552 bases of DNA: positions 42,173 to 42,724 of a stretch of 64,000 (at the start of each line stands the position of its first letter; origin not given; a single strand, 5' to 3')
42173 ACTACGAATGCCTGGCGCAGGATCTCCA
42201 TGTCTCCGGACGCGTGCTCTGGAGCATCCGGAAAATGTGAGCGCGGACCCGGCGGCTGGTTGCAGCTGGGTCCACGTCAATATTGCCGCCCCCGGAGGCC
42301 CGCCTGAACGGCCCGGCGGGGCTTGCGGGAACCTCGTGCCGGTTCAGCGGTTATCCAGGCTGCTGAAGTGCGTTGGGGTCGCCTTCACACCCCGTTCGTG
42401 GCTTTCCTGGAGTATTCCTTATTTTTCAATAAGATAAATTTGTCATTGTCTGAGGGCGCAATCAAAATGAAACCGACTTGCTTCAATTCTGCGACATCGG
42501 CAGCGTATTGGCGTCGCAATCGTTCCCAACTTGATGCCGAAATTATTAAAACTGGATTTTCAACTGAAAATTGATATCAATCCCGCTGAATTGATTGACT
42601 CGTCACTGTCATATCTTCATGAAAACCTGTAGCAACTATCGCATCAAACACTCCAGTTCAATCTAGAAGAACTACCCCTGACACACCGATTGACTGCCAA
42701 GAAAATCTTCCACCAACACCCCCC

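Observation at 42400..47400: Low-GC island with two adjacent, unrelated HEPN-motif proteins: candidate two-gene defence or abortive-infection cassette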

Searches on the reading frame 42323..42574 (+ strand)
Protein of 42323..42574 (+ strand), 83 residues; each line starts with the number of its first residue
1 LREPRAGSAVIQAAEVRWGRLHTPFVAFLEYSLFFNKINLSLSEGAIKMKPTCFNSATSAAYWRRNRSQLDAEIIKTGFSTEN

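Call 36: search_protein_families(library=padloc, proteins=[window:42323-42574:+], max_evalue=0.01)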
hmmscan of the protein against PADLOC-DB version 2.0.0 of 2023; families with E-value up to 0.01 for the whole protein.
window:42323-42574:+ (83 aa): 0 families

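Call 37: search_protein_families(library=pfam, proteins=[window:42323-42574:+], max_evalue=0.01)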
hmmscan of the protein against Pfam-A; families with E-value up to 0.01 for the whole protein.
window:42323-42574:+ (83 aa): 0 families
